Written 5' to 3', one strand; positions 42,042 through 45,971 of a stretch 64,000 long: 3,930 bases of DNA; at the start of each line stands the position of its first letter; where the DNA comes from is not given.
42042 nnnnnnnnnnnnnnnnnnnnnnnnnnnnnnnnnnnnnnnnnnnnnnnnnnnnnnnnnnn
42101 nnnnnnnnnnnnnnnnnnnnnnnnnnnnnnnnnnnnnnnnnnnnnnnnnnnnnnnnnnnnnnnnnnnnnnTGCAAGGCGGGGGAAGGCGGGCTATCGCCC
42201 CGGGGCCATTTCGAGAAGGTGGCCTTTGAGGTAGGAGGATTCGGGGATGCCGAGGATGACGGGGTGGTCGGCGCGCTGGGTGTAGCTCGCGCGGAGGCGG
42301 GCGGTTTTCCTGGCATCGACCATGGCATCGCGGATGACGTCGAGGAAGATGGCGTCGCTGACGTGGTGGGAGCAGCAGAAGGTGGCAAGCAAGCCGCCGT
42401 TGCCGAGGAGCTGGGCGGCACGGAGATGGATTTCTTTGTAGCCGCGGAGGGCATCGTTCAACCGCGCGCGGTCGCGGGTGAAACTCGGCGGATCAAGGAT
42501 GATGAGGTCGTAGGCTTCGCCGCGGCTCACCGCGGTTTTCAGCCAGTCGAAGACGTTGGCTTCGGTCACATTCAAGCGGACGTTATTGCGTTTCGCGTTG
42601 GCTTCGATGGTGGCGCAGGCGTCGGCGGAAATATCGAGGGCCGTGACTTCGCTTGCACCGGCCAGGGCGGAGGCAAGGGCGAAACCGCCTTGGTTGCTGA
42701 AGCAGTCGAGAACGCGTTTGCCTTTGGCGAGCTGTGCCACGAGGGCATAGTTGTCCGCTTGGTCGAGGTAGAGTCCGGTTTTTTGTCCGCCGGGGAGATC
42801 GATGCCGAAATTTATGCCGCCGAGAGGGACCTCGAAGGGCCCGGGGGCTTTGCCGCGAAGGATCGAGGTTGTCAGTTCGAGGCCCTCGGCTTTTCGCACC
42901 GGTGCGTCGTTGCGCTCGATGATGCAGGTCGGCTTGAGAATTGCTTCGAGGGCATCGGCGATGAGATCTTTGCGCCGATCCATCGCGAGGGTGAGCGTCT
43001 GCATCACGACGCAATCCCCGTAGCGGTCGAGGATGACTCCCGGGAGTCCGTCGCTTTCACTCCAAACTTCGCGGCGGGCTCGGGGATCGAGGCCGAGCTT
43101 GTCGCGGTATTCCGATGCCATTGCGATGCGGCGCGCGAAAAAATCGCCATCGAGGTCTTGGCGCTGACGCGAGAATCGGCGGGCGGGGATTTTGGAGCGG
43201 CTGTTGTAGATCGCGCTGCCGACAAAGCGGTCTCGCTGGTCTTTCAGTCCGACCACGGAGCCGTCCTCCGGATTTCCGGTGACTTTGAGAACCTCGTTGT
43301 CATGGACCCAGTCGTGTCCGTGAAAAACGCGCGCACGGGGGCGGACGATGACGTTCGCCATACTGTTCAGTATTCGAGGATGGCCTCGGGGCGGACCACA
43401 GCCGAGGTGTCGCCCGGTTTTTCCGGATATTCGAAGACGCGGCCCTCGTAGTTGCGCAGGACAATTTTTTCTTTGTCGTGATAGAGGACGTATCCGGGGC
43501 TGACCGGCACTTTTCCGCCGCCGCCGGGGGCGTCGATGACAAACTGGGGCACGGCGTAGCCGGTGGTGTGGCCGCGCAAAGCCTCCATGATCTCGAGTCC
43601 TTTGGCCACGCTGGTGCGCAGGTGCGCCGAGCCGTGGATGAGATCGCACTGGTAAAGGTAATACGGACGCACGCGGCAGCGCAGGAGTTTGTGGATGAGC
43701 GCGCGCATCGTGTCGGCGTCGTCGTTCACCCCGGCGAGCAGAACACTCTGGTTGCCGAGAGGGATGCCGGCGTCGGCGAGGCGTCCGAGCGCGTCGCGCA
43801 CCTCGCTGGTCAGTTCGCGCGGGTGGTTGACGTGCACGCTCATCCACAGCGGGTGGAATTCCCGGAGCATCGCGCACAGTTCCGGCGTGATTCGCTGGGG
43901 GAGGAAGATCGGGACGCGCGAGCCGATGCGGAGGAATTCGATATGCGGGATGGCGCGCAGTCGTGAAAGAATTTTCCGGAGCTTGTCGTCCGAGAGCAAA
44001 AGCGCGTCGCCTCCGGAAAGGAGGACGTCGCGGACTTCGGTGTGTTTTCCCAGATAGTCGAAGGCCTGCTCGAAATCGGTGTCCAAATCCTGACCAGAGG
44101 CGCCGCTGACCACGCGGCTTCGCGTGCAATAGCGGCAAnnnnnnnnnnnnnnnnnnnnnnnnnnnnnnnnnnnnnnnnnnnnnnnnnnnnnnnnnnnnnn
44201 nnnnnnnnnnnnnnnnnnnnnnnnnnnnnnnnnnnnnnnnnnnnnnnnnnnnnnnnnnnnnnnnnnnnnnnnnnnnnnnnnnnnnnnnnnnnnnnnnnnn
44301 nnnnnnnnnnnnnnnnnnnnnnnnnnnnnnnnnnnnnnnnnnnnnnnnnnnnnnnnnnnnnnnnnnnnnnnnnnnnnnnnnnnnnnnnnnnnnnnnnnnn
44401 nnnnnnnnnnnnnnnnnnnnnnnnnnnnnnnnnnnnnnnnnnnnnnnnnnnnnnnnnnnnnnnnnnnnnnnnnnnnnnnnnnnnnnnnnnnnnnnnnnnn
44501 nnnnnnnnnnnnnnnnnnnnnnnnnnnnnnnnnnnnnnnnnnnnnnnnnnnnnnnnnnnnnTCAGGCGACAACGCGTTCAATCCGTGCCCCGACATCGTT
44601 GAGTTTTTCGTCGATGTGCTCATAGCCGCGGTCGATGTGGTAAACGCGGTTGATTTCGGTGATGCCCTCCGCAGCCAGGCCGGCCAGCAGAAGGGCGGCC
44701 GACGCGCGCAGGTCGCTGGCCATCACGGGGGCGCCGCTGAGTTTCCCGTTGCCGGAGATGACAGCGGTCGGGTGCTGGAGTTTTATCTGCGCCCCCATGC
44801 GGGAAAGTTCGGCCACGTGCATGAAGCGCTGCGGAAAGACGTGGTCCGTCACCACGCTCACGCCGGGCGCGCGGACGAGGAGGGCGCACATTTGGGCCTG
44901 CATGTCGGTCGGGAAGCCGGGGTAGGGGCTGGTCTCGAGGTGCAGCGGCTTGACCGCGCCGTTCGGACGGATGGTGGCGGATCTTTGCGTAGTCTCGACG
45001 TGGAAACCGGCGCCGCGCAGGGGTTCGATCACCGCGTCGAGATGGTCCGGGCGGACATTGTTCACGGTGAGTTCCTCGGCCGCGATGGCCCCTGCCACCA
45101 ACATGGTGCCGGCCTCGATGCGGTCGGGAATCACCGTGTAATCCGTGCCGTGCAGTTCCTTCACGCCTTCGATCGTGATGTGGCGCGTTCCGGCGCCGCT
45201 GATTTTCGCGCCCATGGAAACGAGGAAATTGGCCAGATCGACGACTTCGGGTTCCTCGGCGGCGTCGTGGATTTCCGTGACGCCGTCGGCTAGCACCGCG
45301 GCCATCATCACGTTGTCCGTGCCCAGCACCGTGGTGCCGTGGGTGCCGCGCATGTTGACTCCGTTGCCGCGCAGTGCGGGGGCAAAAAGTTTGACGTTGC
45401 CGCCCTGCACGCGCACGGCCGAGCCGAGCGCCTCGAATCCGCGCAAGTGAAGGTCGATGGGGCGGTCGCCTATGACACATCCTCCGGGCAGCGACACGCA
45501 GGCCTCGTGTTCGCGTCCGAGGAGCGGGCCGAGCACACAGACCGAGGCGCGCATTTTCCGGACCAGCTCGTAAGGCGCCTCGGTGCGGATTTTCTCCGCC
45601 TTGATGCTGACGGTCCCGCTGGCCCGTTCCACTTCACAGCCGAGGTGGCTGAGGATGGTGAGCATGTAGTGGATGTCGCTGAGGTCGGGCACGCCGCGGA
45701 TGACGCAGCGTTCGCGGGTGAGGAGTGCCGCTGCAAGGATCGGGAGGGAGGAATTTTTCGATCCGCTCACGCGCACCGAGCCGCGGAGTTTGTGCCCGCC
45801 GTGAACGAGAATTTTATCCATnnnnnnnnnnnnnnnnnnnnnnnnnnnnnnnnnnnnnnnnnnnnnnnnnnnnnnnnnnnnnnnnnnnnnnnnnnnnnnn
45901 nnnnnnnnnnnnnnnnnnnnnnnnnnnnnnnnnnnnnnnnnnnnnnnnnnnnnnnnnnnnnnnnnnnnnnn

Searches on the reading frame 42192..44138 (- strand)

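Call 65: search_protein_families(library=pfam, proteins=[window:42192-44138:-], max_evalue=0.001)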
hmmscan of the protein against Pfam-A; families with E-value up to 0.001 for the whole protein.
window:42192-44138:- (648 aa): 8 families
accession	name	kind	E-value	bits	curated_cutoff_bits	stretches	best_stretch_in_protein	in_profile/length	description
PF10672.15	Methyltrans_SAM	-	3.4e-18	66.3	27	1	426-601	77-251/286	S-adenosylmethionine-dependent methyltransferase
PF17785.7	PUA_3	-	1.7e-14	53.7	22.6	1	270-324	10-64/64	PUA-like domain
PF03602.21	Cons_hypoth95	-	3.7e-09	36.9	24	1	467-554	36-124/182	Conserved hypothetical protein 95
PF05175.20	MTS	-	1.3e-06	28.6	23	1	466-597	23-149/170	Methyltransferase small domain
PF13847.12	Methyltransf_31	-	1.4e-05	25.2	27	1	472-550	3-82/145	Methyltransferase domain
PF13649.12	Methyltransf_25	-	9.5e-05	23.5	27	1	476-548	1-70/97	Methyltransferase domain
PF06325.19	PrmA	-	0.00027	21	22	1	467-526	156-215/296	Ribosomal protein L11 methyltransferase (PrmA)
PF09445.16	Methyltransf_15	-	0.00027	21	22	1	474-551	2-80/165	RNA cap guanine-N2 methyltransferase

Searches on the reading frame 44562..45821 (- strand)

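Call 65: search_protein_families(library=pfam, proteins=[window:44562-45821:-], max_evalue=0.001)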
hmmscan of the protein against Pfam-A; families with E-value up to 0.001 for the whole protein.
window:44562-45821:- (419 aa): 1 family
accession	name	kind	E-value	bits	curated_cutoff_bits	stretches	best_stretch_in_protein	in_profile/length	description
PF00275.25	EPSP_synthase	-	4.6e-102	342.3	22.8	1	7-407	2-417/417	EPSP synthase (3-phosphoshikimate 1-carboxyvinyltransferase)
